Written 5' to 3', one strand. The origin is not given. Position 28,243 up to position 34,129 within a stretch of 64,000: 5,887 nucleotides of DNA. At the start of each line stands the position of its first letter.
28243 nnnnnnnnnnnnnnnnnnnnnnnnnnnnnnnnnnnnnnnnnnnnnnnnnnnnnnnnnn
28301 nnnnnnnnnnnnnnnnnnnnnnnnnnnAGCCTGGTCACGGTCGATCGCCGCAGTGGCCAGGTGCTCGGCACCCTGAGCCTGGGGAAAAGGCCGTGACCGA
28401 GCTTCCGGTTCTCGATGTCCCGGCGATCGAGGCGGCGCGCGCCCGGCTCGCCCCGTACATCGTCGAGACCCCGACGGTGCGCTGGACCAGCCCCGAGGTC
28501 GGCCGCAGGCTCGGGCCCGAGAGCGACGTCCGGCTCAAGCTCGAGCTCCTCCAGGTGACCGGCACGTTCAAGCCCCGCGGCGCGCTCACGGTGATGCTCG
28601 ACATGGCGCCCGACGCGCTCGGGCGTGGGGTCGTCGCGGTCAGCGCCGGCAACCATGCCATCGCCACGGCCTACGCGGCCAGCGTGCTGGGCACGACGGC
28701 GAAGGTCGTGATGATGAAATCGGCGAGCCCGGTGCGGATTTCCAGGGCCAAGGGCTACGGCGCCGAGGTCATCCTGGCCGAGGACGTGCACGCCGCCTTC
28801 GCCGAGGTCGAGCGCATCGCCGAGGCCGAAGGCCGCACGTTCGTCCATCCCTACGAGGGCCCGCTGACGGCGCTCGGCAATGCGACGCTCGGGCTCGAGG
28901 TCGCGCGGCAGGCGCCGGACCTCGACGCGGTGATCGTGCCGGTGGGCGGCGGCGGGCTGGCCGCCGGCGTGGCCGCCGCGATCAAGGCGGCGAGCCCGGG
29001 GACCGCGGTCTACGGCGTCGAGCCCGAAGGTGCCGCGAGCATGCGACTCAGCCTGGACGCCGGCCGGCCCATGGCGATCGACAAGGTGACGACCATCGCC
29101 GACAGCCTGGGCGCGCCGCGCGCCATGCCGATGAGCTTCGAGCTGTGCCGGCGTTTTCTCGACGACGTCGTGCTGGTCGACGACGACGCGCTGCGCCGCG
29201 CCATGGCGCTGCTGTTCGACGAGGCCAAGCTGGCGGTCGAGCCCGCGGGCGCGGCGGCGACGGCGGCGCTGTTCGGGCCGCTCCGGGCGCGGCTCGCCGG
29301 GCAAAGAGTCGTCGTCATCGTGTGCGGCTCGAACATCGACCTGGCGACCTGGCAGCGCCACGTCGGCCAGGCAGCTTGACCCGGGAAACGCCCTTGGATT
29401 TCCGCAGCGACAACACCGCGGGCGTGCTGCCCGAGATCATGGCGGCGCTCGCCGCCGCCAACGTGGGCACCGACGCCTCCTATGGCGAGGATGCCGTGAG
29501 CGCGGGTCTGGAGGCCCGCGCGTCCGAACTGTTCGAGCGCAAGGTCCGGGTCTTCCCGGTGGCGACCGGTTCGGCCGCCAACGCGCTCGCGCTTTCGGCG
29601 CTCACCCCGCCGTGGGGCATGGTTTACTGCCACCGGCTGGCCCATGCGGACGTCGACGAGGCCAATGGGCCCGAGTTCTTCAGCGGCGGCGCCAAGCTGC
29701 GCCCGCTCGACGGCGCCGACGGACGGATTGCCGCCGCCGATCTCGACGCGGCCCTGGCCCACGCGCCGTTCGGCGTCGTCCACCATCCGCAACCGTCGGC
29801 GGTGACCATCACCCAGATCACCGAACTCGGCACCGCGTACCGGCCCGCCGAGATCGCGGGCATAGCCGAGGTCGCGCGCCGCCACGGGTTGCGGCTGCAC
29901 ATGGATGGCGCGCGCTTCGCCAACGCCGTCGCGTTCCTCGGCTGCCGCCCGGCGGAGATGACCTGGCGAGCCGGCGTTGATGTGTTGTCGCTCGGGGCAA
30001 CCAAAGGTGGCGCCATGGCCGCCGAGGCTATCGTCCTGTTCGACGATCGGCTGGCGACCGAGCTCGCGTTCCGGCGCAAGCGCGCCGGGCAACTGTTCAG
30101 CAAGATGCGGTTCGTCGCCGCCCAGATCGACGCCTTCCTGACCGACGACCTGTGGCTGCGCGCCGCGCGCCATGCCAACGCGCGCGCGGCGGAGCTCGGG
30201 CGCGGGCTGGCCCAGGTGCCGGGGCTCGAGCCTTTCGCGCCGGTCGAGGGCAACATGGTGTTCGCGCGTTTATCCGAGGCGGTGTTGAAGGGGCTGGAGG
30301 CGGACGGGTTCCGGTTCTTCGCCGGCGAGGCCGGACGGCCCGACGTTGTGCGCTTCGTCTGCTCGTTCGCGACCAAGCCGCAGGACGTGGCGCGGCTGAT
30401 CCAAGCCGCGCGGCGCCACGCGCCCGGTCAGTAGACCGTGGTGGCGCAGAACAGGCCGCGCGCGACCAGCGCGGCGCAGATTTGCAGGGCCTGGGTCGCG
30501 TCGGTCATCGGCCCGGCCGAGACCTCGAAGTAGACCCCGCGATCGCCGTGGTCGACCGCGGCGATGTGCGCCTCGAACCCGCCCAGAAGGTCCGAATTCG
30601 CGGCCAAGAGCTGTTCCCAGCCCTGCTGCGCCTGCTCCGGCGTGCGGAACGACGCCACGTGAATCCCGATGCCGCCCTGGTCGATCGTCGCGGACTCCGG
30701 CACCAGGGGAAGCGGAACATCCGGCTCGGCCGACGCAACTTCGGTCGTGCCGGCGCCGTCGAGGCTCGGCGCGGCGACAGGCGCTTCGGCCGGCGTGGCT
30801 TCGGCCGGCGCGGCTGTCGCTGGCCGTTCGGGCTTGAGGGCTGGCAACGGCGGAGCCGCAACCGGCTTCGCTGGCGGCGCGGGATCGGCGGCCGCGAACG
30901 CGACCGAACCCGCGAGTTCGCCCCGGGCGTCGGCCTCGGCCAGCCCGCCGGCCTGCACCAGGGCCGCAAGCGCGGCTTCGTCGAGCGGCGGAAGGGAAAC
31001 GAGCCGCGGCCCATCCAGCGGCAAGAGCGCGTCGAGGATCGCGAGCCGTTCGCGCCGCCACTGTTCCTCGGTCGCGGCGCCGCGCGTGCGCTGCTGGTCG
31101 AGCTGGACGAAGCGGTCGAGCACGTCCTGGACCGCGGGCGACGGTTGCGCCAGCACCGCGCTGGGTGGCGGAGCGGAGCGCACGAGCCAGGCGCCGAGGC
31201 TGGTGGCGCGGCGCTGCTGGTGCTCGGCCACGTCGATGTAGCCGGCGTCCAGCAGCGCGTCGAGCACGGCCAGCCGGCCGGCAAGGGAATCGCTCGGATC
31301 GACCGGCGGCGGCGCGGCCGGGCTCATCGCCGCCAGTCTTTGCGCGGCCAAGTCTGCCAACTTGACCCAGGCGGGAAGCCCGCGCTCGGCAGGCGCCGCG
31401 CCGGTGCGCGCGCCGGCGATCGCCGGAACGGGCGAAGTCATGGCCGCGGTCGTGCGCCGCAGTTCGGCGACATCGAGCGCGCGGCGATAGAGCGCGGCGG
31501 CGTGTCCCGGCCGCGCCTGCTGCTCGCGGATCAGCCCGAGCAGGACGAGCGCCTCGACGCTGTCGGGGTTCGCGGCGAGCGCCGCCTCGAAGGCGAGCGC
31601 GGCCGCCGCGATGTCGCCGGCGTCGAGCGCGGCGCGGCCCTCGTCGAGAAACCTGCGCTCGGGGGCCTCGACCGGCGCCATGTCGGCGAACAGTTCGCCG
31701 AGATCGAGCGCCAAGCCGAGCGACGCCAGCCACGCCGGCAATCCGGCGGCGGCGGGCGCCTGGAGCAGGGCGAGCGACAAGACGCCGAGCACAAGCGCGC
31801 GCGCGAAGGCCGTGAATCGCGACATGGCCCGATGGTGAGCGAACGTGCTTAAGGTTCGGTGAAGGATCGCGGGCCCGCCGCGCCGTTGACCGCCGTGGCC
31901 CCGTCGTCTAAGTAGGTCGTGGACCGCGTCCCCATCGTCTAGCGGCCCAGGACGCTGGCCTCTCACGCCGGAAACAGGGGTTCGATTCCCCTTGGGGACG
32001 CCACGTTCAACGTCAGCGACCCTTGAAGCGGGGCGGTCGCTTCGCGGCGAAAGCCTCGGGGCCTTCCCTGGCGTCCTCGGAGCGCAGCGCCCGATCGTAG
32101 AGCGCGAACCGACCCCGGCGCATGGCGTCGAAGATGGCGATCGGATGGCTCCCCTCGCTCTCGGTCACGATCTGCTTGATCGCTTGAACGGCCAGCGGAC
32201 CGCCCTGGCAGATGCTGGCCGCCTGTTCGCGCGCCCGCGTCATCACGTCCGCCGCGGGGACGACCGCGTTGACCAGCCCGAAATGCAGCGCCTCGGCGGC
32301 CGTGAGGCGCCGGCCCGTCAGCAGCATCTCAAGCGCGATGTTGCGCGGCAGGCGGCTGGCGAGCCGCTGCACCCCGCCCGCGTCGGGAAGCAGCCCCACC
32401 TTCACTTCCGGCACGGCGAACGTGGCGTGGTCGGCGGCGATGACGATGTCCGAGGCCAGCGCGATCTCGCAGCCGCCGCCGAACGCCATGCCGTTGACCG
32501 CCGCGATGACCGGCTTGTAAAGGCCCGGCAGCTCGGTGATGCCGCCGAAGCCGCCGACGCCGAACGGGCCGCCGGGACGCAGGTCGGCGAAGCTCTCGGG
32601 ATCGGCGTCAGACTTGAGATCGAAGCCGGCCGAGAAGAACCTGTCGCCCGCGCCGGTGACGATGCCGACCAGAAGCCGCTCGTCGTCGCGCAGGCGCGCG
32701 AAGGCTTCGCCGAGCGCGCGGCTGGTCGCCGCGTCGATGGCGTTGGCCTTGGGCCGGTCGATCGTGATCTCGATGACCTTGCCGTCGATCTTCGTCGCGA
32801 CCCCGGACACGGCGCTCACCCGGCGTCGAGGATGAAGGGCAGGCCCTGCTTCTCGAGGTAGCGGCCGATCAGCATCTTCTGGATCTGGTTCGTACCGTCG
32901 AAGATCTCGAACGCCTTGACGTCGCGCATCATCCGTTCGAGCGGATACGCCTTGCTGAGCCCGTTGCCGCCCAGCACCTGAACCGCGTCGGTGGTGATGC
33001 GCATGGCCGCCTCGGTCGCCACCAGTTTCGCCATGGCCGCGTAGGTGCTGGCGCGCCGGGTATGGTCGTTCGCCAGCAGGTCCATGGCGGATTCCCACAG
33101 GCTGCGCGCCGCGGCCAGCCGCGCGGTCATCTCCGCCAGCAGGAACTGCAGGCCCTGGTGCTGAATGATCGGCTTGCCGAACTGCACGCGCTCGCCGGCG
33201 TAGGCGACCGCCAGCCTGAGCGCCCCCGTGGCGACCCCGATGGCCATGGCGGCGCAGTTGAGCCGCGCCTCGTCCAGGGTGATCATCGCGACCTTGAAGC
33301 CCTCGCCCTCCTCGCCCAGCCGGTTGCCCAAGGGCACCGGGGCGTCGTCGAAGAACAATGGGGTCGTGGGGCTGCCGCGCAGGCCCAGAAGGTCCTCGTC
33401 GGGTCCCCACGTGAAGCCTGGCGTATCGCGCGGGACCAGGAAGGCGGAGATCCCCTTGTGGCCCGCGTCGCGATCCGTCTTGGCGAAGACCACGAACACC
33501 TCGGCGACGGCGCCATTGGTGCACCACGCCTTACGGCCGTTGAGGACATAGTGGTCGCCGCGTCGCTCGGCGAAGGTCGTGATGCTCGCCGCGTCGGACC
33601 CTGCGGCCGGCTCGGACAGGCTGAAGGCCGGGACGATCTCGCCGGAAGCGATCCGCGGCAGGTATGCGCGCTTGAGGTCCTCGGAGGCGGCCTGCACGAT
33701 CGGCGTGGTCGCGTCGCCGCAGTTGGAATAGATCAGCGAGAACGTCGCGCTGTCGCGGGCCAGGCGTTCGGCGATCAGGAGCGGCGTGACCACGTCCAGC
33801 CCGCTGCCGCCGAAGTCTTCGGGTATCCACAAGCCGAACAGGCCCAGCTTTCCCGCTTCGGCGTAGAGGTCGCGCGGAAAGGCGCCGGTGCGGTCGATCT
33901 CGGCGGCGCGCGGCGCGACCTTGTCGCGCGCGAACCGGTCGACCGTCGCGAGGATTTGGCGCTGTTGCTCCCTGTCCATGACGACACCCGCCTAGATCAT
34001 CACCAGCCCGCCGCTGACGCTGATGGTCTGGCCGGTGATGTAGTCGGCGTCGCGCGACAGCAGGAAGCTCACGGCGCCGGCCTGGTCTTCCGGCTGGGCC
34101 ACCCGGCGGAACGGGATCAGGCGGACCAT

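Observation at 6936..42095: Recurrent signature in this window: small cargoes flanked by duplicated gene termini (four loci in 64 kb)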

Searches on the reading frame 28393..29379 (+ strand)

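Call 81: search_protein_families(library=pfam, proteins=[window:28393-29379:+], max_evalue=0.00001)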
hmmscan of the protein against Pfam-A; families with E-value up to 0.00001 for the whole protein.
window:28393-29379:+ (328 aa): 1 family
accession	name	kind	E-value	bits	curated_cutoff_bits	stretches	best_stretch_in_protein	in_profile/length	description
PF00291.31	PALP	-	1.3e-72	245.1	35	1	23-312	5-295/295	Pyridoxal-phosphate dependent enzyme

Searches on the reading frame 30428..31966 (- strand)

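Call 81: search_protein_families(library=pfam, proteins=[window:30428-31966:-], max_evalue=0.00001)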
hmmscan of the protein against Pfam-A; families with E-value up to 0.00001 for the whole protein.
window:30428-31966:- (512 aa): 1 family
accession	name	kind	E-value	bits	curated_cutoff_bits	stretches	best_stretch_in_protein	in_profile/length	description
PF13432.12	TPR_16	-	1.2e-08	35.6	32.7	1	107-165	1-59/65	Tetratricopeptide repeat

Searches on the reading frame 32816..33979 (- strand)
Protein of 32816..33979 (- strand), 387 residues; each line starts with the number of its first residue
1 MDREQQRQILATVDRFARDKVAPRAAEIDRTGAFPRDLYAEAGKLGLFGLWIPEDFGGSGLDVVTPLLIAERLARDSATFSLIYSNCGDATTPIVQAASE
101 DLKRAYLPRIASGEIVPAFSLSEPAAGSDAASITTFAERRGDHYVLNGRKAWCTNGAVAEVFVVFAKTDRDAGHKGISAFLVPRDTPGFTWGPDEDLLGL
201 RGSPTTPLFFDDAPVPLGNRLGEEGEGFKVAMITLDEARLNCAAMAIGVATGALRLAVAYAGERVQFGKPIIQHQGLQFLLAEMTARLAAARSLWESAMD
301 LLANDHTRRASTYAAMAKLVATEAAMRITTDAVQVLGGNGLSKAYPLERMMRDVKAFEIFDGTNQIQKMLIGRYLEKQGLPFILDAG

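Call 81: search_protein_families(library=pfam, proteins=[window:32816-33979:-], max_evalue=0.00001)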
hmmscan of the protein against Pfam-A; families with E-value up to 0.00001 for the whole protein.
window:32816-33979:- (387 aa): 5 families
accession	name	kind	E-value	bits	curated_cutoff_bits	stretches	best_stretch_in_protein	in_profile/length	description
PF00441.29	Acyl-CoA_dh_1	-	1.4e-46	158.7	22.4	1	225-374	1-148/150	Acyl-CoA dehydrogenase, C-terminal domain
PF02771.21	Acyl-CoA_dh_N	-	1.4e-30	106.4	22.9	1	4-114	2-113/113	Acyl-CoA dehydrogenase, N-terminal domain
PF02770.24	Acyl-CoA_dh_M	-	2.9e-28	98.3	33.3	1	118-212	1-96/97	Acyl-CoA dehydrogenase, middle domain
PF08028.16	Acyl-CoA_dh_2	-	1.6e-22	80.7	22.7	1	242-364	3-133/134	Acyl-CoA dehydrogenase, C-terminal domain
PF22924.1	ACOX_C_alpha1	-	2.6e-07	31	27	1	235-375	4-168/169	Acyl-CoA oxidase, C-alpha1 domain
